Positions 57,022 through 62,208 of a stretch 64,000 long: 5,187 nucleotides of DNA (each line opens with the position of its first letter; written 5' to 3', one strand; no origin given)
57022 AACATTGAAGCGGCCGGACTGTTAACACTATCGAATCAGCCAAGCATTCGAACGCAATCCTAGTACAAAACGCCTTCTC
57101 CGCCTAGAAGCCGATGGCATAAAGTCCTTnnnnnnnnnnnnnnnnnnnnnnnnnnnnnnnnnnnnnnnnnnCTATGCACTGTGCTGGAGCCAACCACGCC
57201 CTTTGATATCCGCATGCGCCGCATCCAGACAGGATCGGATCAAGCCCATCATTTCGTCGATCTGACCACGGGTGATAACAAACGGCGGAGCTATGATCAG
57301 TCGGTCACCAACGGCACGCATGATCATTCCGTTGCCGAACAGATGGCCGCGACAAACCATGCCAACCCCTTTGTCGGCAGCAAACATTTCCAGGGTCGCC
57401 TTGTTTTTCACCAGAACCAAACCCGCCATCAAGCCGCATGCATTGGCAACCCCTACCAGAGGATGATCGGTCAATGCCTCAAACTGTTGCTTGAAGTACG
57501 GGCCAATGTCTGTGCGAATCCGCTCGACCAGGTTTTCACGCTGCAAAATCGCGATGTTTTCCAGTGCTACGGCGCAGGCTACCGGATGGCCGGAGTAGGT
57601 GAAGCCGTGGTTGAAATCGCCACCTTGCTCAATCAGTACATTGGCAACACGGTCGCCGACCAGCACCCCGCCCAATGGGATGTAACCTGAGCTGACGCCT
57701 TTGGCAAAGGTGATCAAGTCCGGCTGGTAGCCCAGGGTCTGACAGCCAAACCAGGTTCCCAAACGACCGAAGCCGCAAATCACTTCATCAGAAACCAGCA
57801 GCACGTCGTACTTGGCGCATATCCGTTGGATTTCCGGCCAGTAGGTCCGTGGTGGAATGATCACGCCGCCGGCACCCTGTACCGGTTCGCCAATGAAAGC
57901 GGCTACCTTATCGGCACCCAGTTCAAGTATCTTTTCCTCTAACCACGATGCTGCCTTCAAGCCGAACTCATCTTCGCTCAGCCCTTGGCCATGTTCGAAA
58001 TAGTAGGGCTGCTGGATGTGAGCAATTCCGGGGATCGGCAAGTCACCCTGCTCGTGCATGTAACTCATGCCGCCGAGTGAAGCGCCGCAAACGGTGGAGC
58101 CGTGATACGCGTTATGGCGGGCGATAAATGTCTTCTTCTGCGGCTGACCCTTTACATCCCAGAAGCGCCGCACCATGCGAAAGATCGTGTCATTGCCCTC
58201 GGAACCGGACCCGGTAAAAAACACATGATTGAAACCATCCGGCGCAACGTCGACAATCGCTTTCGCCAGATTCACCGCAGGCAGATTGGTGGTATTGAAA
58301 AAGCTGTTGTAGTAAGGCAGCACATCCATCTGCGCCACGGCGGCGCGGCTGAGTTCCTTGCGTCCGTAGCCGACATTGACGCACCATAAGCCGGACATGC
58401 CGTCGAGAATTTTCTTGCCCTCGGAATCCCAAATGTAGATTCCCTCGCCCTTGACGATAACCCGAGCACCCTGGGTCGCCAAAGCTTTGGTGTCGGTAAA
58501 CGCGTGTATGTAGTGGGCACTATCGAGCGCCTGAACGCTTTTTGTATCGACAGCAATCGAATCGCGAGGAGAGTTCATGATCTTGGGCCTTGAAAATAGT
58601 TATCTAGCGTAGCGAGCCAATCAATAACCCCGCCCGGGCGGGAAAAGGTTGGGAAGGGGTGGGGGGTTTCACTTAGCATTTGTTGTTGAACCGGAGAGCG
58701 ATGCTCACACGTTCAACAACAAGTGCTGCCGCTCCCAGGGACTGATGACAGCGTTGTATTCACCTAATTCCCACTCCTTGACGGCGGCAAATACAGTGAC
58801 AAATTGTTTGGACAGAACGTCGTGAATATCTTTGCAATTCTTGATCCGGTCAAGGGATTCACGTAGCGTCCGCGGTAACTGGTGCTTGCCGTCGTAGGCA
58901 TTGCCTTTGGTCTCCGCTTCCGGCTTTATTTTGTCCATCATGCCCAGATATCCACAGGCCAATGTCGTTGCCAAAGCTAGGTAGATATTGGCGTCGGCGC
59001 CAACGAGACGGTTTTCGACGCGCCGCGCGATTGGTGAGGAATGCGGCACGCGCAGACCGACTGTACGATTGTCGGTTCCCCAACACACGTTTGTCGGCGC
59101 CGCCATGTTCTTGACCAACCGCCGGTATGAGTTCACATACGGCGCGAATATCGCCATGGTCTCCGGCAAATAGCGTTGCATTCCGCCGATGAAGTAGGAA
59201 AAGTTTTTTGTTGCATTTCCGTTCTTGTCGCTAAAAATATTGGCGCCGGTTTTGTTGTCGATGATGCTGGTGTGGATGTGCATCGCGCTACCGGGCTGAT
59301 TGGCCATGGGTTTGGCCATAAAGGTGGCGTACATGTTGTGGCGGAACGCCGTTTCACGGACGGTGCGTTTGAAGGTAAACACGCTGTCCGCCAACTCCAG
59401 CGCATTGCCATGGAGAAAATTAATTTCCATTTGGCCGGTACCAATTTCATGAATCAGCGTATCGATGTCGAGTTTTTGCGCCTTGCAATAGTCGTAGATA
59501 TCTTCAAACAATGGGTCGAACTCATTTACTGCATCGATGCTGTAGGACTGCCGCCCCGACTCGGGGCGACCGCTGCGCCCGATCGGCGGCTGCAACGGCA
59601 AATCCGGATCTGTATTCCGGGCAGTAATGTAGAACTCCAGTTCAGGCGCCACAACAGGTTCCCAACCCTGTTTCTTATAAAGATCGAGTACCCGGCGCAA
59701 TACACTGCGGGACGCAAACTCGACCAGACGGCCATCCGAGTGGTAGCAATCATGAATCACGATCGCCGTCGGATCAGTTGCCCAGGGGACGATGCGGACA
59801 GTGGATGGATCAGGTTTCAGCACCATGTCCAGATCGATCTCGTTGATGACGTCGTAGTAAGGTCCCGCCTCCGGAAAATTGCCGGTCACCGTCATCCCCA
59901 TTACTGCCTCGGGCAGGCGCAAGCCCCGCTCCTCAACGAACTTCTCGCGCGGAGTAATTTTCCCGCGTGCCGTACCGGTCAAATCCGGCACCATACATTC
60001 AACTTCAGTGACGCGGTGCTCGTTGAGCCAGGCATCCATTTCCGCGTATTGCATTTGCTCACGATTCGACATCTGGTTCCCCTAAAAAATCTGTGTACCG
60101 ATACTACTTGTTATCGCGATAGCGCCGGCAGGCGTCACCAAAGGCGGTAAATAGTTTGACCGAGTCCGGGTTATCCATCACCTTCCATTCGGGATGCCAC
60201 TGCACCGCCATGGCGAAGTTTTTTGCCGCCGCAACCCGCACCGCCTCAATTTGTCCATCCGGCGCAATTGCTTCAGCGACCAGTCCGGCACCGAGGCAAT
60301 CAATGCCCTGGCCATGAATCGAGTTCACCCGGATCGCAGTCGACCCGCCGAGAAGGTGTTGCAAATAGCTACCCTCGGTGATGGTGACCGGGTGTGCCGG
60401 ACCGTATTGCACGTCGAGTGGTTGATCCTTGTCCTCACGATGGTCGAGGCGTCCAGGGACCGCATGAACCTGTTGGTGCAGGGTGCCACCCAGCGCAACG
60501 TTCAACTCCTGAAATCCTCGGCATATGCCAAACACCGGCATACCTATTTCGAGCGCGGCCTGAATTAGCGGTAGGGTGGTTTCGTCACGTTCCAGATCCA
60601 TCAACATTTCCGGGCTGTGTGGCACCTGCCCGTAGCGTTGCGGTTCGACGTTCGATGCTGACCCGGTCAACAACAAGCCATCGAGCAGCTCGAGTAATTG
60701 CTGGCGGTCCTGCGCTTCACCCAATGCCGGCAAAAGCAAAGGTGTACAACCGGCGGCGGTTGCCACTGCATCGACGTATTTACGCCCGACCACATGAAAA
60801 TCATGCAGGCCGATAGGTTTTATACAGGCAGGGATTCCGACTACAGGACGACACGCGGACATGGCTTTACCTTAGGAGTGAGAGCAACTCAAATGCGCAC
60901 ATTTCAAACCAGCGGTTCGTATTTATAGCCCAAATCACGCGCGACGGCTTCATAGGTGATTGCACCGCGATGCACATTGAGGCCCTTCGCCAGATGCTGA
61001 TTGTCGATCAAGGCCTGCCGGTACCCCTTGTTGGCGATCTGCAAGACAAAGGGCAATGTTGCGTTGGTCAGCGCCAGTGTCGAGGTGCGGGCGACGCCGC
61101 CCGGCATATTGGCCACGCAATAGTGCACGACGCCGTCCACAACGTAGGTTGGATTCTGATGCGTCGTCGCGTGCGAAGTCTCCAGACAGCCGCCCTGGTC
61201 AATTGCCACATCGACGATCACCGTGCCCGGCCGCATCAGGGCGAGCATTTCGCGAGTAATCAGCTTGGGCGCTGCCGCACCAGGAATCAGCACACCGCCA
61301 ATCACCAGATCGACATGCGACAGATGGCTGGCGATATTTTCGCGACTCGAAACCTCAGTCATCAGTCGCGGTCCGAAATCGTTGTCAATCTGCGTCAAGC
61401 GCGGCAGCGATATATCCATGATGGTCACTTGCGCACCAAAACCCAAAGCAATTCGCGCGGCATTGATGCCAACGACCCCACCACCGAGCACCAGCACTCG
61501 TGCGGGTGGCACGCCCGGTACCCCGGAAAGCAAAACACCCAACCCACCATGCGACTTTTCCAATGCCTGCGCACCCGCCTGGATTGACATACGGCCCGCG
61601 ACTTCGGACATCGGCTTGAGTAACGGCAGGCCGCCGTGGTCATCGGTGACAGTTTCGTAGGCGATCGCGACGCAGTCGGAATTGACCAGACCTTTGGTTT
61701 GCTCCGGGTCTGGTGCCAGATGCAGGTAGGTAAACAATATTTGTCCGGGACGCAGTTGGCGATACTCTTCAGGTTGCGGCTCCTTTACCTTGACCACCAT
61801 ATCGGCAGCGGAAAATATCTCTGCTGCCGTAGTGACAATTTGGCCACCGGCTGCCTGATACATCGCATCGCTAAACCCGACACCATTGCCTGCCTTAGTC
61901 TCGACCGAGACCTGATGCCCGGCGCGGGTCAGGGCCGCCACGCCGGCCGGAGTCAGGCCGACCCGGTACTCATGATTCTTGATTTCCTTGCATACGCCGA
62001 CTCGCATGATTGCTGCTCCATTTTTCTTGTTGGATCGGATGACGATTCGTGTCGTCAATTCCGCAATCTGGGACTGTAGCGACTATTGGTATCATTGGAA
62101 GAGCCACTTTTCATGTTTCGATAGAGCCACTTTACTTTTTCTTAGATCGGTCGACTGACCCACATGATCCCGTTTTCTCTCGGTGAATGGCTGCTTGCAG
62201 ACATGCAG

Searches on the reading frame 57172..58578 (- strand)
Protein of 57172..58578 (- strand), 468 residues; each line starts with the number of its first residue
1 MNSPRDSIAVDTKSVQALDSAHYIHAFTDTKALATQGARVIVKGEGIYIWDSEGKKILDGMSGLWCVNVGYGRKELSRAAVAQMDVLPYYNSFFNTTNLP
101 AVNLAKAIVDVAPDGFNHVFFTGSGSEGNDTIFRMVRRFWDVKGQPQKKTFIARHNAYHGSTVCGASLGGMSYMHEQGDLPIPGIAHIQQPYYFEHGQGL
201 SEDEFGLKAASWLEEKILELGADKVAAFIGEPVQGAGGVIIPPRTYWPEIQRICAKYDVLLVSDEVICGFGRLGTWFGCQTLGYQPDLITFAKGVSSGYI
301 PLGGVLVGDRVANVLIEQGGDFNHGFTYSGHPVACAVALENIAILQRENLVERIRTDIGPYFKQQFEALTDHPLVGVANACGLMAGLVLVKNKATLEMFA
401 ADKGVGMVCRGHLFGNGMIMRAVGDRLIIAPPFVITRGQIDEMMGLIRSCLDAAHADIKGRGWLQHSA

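Call 27: search_protein_families(library=pfam, proteins=[window:57172-58578:-], max_evalue=0.001)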
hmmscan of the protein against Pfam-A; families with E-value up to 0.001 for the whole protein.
window:57172-58578:- (468 aa): 1 family
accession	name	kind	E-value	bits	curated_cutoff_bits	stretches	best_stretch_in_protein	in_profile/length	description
PF00202.27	Aminotran_3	-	1.5e-80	271.3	30.5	1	39-451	11-403/403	Aminotransferase class-III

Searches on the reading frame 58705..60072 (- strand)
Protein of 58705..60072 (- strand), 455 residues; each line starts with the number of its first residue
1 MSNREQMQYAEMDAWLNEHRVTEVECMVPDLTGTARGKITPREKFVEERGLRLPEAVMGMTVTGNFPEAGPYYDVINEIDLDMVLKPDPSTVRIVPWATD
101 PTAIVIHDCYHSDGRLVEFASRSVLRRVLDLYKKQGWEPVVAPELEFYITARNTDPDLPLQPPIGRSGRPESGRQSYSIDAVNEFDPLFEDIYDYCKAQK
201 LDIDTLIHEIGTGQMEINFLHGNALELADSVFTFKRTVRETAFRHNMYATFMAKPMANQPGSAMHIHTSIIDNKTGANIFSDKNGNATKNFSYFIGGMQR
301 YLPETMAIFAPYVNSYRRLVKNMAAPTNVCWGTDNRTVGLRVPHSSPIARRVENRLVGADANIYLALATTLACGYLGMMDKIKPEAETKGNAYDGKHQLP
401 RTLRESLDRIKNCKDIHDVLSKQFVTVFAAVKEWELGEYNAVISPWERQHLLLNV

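Call 27: search_protein_families(library=pfam, proteins=[window:58705-60072:-], max_evalue=0.001)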
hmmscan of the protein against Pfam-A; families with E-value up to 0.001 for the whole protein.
window:58705-60072:- (455 aa): 2 families
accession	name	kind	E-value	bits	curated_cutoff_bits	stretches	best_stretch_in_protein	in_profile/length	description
PF00120.29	Gln-synt_C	-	2.4e-106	356.1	24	1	121-449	4-342/344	Glutamine synthetase, catalytic domain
PF03951.24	Gln-synt_N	-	4.4e-06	26.7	33.4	1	82-111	52-81/82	Glutamine synthetase, beta-Grasp domain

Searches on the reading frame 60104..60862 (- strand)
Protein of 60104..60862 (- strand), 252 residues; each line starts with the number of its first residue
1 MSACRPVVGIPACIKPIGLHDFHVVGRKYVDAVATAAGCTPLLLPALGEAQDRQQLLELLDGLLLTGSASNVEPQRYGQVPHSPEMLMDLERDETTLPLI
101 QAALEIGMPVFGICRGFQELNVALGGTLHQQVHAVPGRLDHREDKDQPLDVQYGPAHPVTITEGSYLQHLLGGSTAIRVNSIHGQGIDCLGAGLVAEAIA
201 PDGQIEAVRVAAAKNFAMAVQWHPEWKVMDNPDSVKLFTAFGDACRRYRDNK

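Call 27: search_protein_families(library=pfam, proteins=[window:60104-60862:-], max_evalue=0.001)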
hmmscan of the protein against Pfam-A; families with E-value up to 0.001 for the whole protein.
window:60104-60862:- (252 aa): 2 families
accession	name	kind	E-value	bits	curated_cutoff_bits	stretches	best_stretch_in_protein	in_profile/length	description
PF07722.19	Peptidase_C26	-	5.1e-71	239.3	20.5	1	6-225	1-219/219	Peptidase C26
PF00117.34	GATase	-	1.4e-10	41.6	22.8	1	94-227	59-174/190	Glutamine amidotransferase class-I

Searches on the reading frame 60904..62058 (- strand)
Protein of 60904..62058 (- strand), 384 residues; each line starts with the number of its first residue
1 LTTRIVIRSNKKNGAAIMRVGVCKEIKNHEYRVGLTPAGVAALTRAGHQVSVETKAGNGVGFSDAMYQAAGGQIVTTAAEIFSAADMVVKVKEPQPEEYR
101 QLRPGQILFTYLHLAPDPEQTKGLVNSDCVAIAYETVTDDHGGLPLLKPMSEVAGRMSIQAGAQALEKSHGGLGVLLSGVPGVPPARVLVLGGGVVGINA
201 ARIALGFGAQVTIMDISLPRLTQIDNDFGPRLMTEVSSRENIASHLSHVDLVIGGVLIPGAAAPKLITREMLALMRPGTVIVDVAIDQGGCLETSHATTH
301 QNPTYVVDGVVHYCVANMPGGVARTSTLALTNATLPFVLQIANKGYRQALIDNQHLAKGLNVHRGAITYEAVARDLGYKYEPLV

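Call 27: search_protein_families(library=pfam, proteins=[window:60904-62058:-], max_evalue=0.001)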
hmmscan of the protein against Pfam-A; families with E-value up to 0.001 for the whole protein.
window:60904-62058:- (384 aa): 5 families
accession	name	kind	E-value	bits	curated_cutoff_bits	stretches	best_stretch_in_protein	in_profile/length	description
PF01262.27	AlaDh_PNT_C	-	5.3e-87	291.2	23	1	158-369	1-213/214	Alanine dehydrogenase/PNT, C-terminal domain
PF05222.21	AlaDh_PNT_N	-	2.1e-49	167.7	30.4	1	21-154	1-136/136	Alanine dehydrogenase/PNT, N-terminal domain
PF00070.33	Pyr_redox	-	3.7e-06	27.8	22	1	187-247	1-60/82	Pyridine nucleotide-disulphide oxidoreductase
PF07992.20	Pyr_redox_2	-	1.7e-05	24.8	26.1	1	185-246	142-202/291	Pyridine nucleotide-disulphide oxidoreductase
PF02826.25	2-Hacid_dh_C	-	2.9e-05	24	25.1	1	186-285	37-127/178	D-isomer specific 2-hydroxyacid dehydrogenase, NAD binding domain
